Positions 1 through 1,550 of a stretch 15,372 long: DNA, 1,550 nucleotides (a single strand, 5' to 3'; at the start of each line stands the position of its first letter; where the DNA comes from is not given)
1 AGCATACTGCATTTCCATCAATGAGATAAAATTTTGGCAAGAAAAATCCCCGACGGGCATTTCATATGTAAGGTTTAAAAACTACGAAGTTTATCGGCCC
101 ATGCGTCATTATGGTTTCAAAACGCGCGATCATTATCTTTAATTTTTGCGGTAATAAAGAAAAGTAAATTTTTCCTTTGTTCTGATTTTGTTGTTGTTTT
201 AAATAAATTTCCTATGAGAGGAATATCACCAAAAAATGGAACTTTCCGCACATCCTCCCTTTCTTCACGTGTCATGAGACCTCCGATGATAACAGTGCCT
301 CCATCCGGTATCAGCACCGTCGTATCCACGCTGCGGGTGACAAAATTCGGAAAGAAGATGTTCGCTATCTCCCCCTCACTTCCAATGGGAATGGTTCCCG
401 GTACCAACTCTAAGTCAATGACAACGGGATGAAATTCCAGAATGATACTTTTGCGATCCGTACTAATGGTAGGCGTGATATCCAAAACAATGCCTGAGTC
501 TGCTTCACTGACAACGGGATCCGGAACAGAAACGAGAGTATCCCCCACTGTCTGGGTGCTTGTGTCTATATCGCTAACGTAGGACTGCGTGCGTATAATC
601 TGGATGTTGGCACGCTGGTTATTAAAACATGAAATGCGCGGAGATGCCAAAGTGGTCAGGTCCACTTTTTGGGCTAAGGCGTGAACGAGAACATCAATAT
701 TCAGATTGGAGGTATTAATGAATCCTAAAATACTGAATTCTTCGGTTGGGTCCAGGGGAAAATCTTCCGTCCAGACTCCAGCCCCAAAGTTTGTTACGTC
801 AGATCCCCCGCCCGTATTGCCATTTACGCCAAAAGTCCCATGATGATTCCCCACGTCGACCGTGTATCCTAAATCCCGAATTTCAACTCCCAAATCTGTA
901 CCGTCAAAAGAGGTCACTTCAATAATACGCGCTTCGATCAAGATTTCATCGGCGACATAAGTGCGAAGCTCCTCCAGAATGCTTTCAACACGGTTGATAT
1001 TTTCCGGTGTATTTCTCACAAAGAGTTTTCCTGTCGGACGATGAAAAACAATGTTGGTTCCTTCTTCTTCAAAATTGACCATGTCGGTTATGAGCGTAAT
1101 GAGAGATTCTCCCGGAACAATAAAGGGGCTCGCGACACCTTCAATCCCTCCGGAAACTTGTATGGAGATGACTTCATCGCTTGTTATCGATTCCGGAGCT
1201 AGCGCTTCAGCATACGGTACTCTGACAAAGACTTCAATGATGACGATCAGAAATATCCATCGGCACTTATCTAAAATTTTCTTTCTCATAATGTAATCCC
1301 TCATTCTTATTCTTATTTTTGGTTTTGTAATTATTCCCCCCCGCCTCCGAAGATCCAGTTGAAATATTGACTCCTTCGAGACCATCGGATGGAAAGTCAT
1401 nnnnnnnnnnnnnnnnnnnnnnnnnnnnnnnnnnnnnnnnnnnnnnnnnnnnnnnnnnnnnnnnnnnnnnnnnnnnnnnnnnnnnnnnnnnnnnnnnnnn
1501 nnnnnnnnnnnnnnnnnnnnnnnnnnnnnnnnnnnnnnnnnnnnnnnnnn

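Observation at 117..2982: Secretin apparently split into two genes: a TPR/coiled-coil protein carrying the N0 (STN)-like domain, and a short secretin with its own signal peptide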

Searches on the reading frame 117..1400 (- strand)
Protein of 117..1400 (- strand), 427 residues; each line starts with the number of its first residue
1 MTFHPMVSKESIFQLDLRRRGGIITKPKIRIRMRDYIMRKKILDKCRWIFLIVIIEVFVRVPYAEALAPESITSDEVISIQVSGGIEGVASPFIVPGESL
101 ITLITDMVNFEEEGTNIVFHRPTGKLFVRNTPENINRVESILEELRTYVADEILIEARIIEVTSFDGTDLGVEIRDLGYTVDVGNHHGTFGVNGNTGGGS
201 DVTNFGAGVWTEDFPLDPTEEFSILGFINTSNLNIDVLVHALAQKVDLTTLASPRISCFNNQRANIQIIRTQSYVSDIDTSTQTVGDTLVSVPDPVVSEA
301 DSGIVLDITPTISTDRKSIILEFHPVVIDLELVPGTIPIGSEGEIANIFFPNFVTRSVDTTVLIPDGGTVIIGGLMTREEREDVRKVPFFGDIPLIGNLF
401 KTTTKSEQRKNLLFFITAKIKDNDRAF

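Call 4: search_protein_families(library=pfam, proteins=[window:117-1400:-], max_evalue=0.1)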
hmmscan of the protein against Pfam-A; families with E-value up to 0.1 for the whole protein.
window:117-1400:- (427 aa): 2 families
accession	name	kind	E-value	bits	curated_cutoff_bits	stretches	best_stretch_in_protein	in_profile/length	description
PF00263.26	Secretin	-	1e-36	126.5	27.5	1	241-420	1-167/169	Bacterial type II and III secretion system protein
PF03958.22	Secretin_N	-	0.00042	20.9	28.2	1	99-145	13-63/69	Bacterial type II/III secretion system short domain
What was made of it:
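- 117..1289 (-): Gene for the short secretin (390 aa). Pfam Secretin E 1e-36 (call 4).
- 117..953 (-): Secretin core (residues 113-390) and stop codon. Pfam PF00263 covers residues 204-383 of the 390-aa protein (call 4, renumbered).
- On Secretin superfamily (PF00263; PilQ/GspD/InvG/pIV): Pfam Secretin E 1e-36, 126.5 bits against a cut-off of 27.5 (call 4).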

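Call 6: find_homologous_proteins(query=window:117-1289:-)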
Query window:117-1289:- (390 aa): 292 proteins with E <= 0.001 among 4174 candidates; the best 120 are listed.
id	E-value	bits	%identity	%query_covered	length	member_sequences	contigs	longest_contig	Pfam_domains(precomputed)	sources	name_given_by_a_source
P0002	1.9e-80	289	46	92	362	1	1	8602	PF00263.27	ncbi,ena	-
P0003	1.2e-79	286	44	97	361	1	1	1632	PF00263.27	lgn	-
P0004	1.7e-78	282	48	86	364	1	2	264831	PF00263.27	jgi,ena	jgi:MSHA type pilus biogenesis protein MshL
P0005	3.8e-75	271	44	92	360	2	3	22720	PF00263.27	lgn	-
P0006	4.5e-75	271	42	95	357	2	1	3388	PF00263.27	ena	-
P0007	5.9e-75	271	42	98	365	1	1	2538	PF00263.27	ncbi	-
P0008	7.4e-75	270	42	96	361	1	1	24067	PF00263.27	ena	-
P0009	1.7e-74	269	41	96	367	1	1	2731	PF00263.27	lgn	-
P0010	1.6e-72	263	38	96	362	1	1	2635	PF00263.27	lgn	-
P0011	1.7e-72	263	40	96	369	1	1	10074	PF00263.27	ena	-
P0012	5.5e-63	231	37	98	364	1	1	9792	PF00263.27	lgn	-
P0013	6.0e-54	202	34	99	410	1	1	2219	PF00263.27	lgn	-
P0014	2.8e-50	189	33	93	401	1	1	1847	PF00263.27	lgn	-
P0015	1.1e-31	128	32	78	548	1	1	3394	PF00263.27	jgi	jgi:type II secretory pathway component GspD/PulD (secretin)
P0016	2.0e-31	127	33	81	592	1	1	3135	PF07655.19,PF00263.27,PF07660.20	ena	-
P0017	1.5e-30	124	31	79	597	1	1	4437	PF07655.19,PF00263.27,PF07660.20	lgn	-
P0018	2.0e-30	124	32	78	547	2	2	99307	PF16344.11,PF03958.23,PF00263.27,PF07660.20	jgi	jgi:type II secretory pathway component GspD/PulD (secretin)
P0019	3.4e-30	123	32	78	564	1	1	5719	PF03958.23,PF00263.27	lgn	-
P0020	1.5e-29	121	32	76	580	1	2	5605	PF07655.19,PF00263.27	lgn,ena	-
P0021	4.1e-29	120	32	78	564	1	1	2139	PF16344.11,PF03958.23,PF00263.27,PF07660.20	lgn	-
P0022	6.0e-29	119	31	80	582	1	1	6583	PF07655.19,PF00263.27,PF07660.20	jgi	jgi:MSHA biogenesis protein MshL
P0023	9.9e-29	119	32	76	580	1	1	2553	PF07655.19,PF00263.27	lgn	-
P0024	9.9e-29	119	32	76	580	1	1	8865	PF07655.19,PF00263.27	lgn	-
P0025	1.8e-28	118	32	76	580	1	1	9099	PF07655.19,PF00263.27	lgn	-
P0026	2.0e-28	118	32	76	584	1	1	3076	PF07655.19,PF00263.27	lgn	-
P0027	3.0e-28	117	32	76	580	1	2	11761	PF07655.19,PF00263.27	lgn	-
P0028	5.6e-28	116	30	78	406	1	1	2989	PF03958.23,PF00263.27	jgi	jgi:type II secretory pathway component GspD/PulD (secretin)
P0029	9.0e-28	115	29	80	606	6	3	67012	PF07655.19,PF00263.27,PF07660.20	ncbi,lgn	-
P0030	1.0e-27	115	29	80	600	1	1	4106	PF07655.19,PF00263.27,PF07660.20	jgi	-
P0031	4.3e-26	110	29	80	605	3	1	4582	PF07655.19,PF00263.27,PF07660.20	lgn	-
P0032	7.2e-26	109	29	81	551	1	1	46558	PF07655.19,PF00263.27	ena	-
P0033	3.9e-25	107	27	81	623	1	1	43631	PF07655.19,PF00263.27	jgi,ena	-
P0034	4.3e-25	107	31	75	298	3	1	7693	PF00263.27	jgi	jgi:general secretion pathway protein D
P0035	8.3e-25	106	30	84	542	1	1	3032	PF07655.19,PF00263.27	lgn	-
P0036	1.6e-24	105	31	79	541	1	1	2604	PF07655.19,PF00263.27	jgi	-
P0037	2.5e-24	104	29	81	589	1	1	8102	PF07655.19,PF00263.27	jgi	-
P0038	6.7e-24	103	29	77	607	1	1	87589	PF03958.23,PF00263.27,PF07660.20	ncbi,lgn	ncbi:MAG: secretin N-terminal domain-containing protein [Candidatus Omnitrophota bacterium]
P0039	5.1e-23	100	27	80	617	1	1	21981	PF07655.19,PF00263.27,PF07660.20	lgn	-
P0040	7.9e-23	99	30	77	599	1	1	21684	PF03958.23,PF00263.27,PF07660.20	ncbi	-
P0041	1.3e-22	98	28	78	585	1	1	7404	PF07655.19,PF00263.27,PF07660.20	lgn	-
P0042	8.8e-22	96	28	79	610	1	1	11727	PF07655.19,PF00263.27,PF07660.20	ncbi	-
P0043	1.7e-21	95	29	80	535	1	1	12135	PF21305.3,PF00263.27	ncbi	ncbi:MAG: hypothetical protein V1872_05240 [bacterium]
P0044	1.9e-21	95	30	76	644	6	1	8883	PF03958.23,PF11741.14,PF00263.27,PF07660.20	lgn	-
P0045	4.7e-21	93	30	78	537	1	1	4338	PF07655.19,PF00263.27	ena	-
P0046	5.4e-21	93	31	78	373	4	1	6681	PF00263.27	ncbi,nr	ncbi:MAG: hypothetical protein HRT89_18010, partial [Lentisphaeria bacterium]|nr:hypothetical protei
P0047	7.1e-21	93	30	83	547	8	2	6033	PF21305.3,PF03958.23,PF00263.27,PF07660.20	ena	-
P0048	2.3e-20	91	27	80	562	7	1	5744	PF07655.19,PF00263.27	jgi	jgi:MSHA biogenesis protein MshL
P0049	2.7e-20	91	33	75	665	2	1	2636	PF21305.3,PF03958.23,PF11741.14,PF00263.27,PF07660.20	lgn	-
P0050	3.2e-20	91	25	86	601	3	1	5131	PF07655.19,PF00263.27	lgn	-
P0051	5.7e-20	90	29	79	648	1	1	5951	PF03958.23,PF00263.27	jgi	-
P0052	8.5e-20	89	27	81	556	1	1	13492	PF07655.19,PF00263.27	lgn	-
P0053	2.5e-19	88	31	77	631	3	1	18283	PF21305.3,PF03958.23,PF00263.27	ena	-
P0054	6.1e-19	86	29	76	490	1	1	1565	PF03958.23,PF00263.27,PF07660.20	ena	-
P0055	7.5e-19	86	28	77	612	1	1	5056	PF03958.23,PF00263.27,PF07660.20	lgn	-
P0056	2.5e-18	84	29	74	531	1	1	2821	PF00263.27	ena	-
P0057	3.2e-18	84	28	77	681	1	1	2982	PF21305.3,PF03958.23,PF00263.27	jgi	-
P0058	6.8e-18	83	29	80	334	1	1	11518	PF03958.23,PF00263.27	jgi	jgi:type II secretory pathway component GspD/PulD (secretin)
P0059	9.5e-18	82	28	76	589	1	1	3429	PF03958.23,PF00263.27,PF07660.20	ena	-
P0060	1.6e-17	82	31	73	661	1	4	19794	PF21305.3,PF03958.23,PF11741.14,PF00263.27,PF07660.20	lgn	-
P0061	1.8e-17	81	30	76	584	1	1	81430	PF03958.23,PF00263.27,PF07660.20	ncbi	ncbi:MAG: secretin N-terminal domain-containing protein [Elusimicrobiota bacterium]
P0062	3.1e-17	81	27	79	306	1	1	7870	PF03958.23,PF00263.27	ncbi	-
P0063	4.6e-17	80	28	78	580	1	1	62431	PF03958.23,PF00263.27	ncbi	ncbi:secretin N-terminal domain-containing protein [Candidatus Omnitrophota bacterium]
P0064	5.5e-17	80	30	77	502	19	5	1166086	PF21305.3,PF03958.23,PF00263.27,PF07660.20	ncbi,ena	-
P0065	8.5e-17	79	27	77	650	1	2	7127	PF21305.3,PF03958.23,PF00263.27,PF07660.20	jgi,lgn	-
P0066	1.1e-16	79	39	18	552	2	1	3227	PF00263.27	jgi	jgi:hypothetical protein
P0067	2.0e-16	78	29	81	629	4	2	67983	PF21305.3,PF03958.23,PF00263.27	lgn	-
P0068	2.1e-16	78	28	76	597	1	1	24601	PF03958.23,PF00263.27,PF07660.20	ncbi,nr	ncbi:MAG: hypothetical protein HKL90_08205 [Elusimicrobia bacterium]|nr:hypothetical protein [Elusim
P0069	2.3e-16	78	28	77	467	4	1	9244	PF03958.23,PF00263.27,PF07660.20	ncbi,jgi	ncbi:MAG: hypothetical protein PVI97_05625 [Candidatus Thiodiazotropha sp.]|jgi:type II secretory pa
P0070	2.7e-16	78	28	76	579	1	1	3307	PF03958.23,PF00263.27,PF07660.20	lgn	-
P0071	3.0e-16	77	28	76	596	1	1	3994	PF03958.23,PF00263.27,PF07660.20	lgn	-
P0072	3.0e-16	77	30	79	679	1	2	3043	PF03958.23,PF11741.14,PF00263.27,PF07660.20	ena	-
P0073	3.4e-16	77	29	78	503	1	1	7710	PF03958.23,PF00263.27,PF07660.20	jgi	jgi:type IV pilus assembly protein PilQ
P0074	4.1e-16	77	30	76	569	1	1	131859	PF03958.23,PF00263.27,PF07660.20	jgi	jgi:type II secretory pathway component GspD/PulD (secretin)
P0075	4.1e-16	77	25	77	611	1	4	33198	PF03958.23,PF00263.27,PF07660.20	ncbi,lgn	-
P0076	6.1e-16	76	25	76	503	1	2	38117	PF00263.27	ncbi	-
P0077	7.0e-16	76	28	76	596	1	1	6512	PF03958.23,PF00263.27,PF07660.20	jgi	jgi:type II secretory pathway component GspD/PulD (secretin)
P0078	9.1e-16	76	30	77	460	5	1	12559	PF21305.3,PF03958.23,PF00263.27,PF07660.20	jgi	-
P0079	1.1e-15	76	30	77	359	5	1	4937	PF03958.23,PF00263.27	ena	-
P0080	1.8e-15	75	27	79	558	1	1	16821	PF00263.27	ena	-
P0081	2.2e-15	75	29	75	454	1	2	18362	PF21305.3,PF03958.23,PF00263.27,PF07660.20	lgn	-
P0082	2.5e-15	74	26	83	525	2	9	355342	PF03958.23,PF00263.27,PF07660.20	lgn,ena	-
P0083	3.1e-15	74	27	69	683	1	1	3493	PF03958.23,PF00263.27,PF07660.20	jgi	jgi:type IV pilus assembly protein PilQ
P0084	3.2e-15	74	38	48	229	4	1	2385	PF00263.27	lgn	-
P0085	3.3e-15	74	26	77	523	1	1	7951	PF21305.3,PF03958.23,PF00263.27,PF07660.20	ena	-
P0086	3.5e-15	74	29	76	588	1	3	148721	PF03958.23,PF00263.27,PF07660.20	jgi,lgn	-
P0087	4.0e-15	74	28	76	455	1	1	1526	PF03958.23,PF00263.27,PF07660.20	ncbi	-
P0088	4.3e-15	74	28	76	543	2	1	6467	PF03958.23,PF00263.27,PF07660.20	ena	-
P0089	4.7e-15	74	28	76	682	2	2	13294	PF03958.23,PF11741.14,PF00263.27,PF07660.20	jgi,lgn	-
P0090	5.2e-15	73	27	76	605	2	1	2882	PF03958.23,PF00263.27,PF07660.20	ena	-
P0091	7.8e-15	73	27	76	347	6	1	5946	PF03958.23,PF00263.27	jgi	jgi:type IV pilus assembly protein PilQ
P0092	8.0e-15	73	28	68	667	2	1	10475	PF21305.3,PF03958.23,PF00263.27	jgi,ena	-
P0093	1.1e-14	72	28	97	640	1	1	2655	PF03958.23,PF11741.14,PF00263.27,PF07660.20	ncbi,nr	ncbi:MAG: type IV pilus secretin PilQ, partial [Cycloclasticus sp.]|nr:type IV pilus secretin PilQ [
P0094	1.4e-14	72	26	80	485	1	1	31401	PF03958.23,PF00263.27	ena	-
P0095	1.9e-14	71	28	76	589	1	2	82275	PF03958.23,PF00263.27,PF07660.20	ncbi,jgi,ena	jgi:type IV pilus secretin PilQ/predicted competence protein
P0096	2.6e-14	71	28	76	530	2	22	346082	PF03958.23,PF00263.27,PF07660.20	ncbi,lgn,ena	-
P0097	3.0e-14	71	27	76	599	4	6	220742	PF00263.27,PF07660.20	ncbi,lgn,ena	-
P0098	3.3e-14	71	28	76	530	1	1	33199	PF03958.23,PF00263.27,PF07660.20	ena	-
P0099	3.8e-14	71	33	48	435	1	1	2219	PF21305.3,PF03958.23,PF00263.27,PF07660.20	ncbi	-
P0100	4.2e-14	70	24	82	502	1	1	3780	PF00263.27,PF07660.20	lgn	-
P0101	4.6e-14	70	27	76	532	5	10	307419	PF03958.23,PF00263.27,PF07660.20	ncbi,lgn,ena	-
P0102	5.0e-14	70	30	77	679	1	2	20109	PF03958.23,PF11741.14,PF00263.27,PF07660.20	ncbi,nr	ncbi:MAG: type IV pilus secretin PilQ [Cycloclasticus sp.]|nr:type IV pilus secretin PilQ [Cycloclas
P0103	5.4e-14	70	30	76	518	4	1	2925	PF03958.23,PF00263.27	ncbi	-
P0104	5.7e-14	70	26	82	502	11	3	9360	PF00263.27,PF07660.20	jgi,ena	-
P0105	5.9e-14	70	29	79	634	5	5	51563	PF22148.2,PF21305.3,PF03958.23,PF00263.27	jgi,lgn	jgi:type II secretory pathway component GspD/PulD (secretin)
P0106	6.6e-14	70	28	79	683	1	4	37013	PF03958.23,PF11741.14,PF00263.27,PF07660.20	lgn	-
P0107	8.1e-14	69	31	45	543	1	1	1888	PF21305.3,PF03958.23,PF00263.27,PF07660.20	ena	-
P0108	9.1e-14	69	27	78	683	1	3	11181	PF03958.23,PF11741.14,PF00263.27,PF07660.20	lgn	-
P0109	9.8e-14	69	26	94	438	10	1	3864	PF21305.3,PF03958.23,PF00263.27,PF07660.20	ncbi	-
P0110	1.2e-13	69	28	79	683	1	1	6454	PF03958.23,PF11741.14,PF00263.27,PF07660.20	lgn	-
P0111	1.3e-13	69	26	79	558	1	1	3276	PF00263.27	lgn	-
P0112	1.5e-13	69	27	79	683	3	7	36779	PF03958.23,PF11741.14,PF00263.27,PF07660.20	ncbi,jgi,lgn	-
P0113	1.6e-13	68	30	76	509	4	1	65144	PF03958.23,PF00263.27,PF07660.20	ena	-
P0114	1.7e-13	68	30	76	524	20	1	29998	PF03958.23,PF00263.27,PF07660.20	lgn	-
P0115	1.7e-13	68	28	76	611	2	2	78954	PF03958.23,PF00263.27,PF07660.20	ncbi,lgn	-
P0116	1.9e-13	68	27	78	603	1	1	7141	PF21305.3,PF00263.27,PF07660.20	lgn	-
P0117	2.4e-13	68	27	76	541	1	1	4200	PF21305.3,PF03958.23,PF00263.27,PF07660.20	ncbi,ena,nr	ncbi:MAG: hypothetical protein JO317_06545 [Verrucomicrobiae bacterium]|nr:hypothetical protein [Ver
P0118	2.7e-13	68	25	98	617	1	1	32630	PF21305.3,PF00263.27,PF07660.20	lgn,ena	-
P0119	3.0e-13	68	25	82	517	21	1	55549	PF00263.27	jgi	jgi:general secretion pathway protein D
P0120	3.2e-13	67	27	77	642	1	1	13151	PF21305.3,PF03958.23,PF11741.14,PF00263.27,PF07660.20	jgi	jgi:type IV pilus assembly protein PilQ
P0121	3.8e-13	67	29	63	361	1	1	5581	PF03958.23,PF00263.27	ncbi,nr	ncbi:MAG: type II secretion system protein GspD, partial [Candidatus Omnitrophica bacterium]|nr:type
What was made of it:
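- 117..1289 (-): A family of 357-410 aa homologues (call 6).
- Closest known: One-chain MSHA-type secretins P0015/P0018/P0019. Same: These are the closest one-chain relatives by secretin score (124-128 bits, call 6).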

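Call 7: find_encoding_contigs(protein=P0004, flank=10000, max_places=2)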
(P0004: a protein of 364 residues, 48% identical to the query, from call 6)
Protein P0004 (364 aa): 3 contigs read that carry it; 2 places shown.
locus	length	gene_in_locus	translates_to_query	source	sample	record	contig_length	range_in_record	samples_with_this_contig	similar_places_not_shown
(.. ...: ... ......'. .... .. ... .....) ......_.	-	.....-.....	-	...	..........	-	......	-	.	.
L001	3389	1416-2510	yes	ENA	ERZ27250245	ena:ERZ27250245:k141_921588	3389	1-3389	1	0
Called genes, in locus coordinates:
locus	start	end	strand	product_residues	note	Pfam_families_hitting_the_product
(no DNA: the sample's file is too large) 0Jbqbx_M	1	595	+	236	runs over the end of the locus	PF22935:RM44_endonuclase (weak), PF14622:Ribonucleas_3_3, PF00636:Ribonuclease_3, PF00035:dsrm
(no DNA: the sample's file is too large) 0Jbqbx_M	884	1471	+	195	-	-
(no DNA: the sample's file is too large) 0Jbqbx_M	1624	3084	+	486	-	PF00749:tRNA-synt_1c, PF19269:Anticodon_2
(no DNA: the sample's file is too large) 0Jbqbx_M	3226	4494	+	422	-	PF02403:Seryl_tRNA_N, PF00587:tRNA-synt_2b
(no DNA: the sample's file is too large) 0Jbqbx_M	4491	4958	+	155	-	PF02590:SPOUT_MTase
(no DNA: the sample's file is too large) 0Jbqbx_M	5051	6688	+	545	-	PF11104:PilM_2, PF06723:MreB_Mbl (faint), PF25216:Volactin (weak), PF14450:FtsA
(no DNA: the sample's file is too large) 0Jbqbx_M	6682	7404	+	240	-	-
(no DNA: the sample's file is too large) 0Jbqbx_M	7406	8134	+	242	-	-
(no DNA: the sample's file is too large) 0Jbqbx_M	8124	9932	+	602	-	PF00515:TPR_1 (faint), PF07719:TPR_2 (faint), PF13181:TPR_8 (faint), PF13414:TPR_11 (weak), PF13424:TPR_12 (faint), PF13428:TPR_14 (faint), PF13432:TPR_16 (faint), PF13431:TPR_17 (weak), +2 more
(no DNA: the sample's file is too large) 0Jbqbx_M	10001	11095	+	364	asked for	PF00263:Secretin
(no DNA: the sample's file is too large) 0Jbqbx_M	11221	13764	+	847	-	PF02739:5_3_exonuc_N, PF01367:5_3_exonuc, PF00476:DNA_pol_A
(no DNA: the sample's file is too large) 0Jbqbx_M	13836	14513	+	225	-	PF04002:RadC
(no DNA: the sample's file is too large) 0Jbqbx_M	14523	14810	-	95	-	PF13744:HTH_37, PF01381:HTH_3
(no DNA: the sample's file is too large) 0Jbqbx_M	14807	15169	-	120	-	PF05973:Gp49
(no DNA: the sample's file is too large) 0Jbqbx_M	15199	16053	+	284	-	PF05690:ThiG, PF00977:His_biosynth (weak)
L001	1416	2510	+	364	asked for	PF00263:Secretin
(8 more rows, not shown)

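Call 8: find_encoding_contigs(protein=P0008, flank=10000, max_places=2)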
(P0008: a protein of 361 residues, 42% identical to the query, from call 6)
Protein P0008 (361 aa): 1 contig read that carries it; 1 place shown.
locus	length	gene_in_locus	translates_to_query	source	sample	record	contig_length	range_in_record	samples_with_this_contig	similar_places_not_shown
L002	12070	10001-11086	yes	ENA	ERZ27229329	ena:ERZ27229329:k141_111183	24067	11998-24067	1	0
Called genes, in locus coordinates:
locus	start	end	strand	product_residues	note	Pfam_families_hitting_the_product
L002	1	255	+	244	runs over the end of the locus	PF02463:SMC_N (weak), PF00005:ABC_tran, PF13304:AAA_21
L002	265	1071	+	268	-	PF00950:ABC-3, PF01032:FecCD (weak)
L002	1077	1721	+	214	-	PF00565:SNase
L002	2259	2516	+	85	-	-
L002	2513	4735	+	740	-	PF01926:MMR_HSR1, PF02421:FeoB_N, PF07670:Gate, PF07664:FeoB_C, PF07670:Gate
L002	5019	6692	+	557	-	PF11104:PilM_2, PF14450:FtsA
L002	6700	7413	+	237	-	-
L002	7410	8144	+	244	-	-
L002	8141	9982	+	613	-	PF07719:TPR_2 (faint), PF13424:TPR_12 (weak), PF13428:TPR_14 (faint), PF13432:TPR_16 (weak), PF13174:TPR_6 (faint), PF13414:TPR_11 (weak), PF14559:TPR_19 (weak), PF00515:TPR_1 (weak), +3 more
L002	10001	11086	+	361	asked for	PF00263:Secretin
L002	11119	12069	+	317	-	?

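Call 9: find_encoding_contigs(protein=P0005, flank=10000, max_places=2)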
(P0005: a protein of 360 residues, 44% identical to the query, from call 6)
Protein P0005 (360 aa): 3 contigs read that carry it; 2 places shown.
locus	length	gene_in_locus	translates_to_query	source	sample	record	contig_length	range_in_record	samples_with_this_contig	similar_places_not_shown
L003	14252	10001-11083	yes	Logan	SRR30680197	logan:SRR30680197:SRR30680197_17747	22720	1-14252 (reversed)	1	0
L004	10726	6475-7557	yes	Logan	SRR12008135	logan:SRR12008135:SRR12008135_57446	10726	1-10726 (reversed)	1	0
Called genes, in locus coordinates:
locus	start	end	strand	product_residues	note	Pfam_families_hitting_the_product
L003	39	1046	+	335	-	PF00389:2-Hacid_dh, PF02826:2-Hacid_dh_C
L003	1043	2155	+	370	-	PF04055:Radical_SAM, PF06968:BATS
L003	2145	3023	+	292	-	PF02597:ThiS, PF02581:TMP-TENI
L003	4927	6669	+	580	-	PF11104:PilM_2, PF14450:FtsA (faint)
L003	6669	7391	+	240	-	PF28028:Amuc_1100 (weak)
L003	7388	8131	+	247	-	-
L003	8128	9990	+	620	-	PF07719:TPR_2 (faint), PF13424:TPR_12 (faint), PF13428:TPR_14 (faint), PF00515:TPR_1 (faint), PF13176:TPR_7 (faint), PF13181:TPR_8 (faint), PF13414:TPR_11 (weak), PF13432:TPR_16 (weak), +2 more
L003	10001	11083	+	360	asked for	PF00263:Secretin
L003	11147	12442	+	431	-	PF00206:Lyase_1, PF10397:ADSL_C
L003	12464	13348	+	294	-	PF01259:SAICAR_synt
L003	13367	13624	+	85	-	PF02700:PurS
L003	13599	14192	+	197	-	-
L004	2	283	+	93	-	?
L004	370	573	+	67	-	-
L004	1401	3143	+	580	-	PF11104:PilM_2, PF14450:FtsA (faint)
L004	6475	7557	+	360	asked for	PF00263:Secretin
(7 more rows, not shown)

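Call 15: find_encoding_contigs(protein=P0012, flank=10000, max_places=2)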
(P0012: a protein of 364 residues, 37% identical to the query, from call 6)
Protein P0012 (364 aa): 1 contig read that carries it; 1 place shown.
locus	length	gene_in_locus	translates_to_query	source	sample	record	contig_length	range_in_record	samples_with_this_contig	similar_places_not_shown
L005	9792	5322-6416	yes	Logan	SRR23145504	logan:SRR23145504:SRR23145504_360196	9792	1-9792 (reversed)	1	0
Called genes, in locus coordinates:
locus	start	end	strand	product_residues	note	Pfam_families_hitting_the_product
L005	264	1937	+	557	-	-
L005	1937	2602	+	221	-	-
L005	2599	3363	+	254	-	-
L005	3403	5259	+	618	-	PF13431:TPR_17 (faint), PF14559:TPR_19 (faint), PF13371:TPR_9 (faint), PF13414:TPR_11, PF13424:TPR_12 (faint), PF00515:TPR_1, PF07719:TPR_2 (weak), PF13181:TPR_8 (weak), +1 more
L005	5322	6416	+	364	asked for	PF00263:Secretin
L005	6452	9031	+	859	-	PF02739:5_3_exonuc_N, PF01367:5_3_exonuc, PF00476:DNA_pol_A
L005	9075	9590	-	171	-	-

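Call 16: find_encoding_contigs(protein=P0002, flank=10000, max_places=2)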
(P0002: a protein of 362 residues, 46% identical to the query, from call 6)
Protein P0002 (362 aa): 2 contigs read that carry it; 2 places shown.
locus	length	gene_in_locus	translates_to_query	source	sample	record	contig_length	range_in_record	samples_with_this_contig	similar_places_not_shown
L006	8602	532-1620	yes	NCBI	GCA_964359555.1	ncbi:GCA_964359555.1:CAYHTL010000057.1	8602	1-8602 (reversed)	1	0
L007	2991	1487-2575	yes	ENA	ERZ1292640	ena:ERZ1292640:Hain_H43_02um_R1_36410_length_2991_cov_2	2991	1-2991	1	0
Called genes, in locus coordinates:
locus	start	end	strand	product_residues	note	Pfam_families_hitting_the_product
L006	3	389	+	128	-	?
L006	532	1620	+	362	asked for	PF00263:Secretin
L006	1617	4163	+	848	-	PF02739:5_3_exonuc_N, PF01367:5_3_exonuc, PF00476:DNA_pol_A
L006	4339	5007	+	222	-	PF20582:UPF0758_N (weak), PF04002:RadC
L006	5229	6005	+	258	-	PF05690:ThiG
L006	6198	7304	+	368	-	PF04055:Radical_SAM, PF06968:BATS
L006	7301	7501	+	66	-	PF02597:ThiS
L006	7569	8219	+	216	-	PF02581:TMP-TENI, PF00977:His_biosynth (weak)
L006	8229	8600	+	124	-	?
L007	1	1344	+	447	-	?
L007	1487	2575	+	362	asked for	PF00263:Secretin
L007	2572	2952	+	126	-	PF02739:5_3_exonuc_N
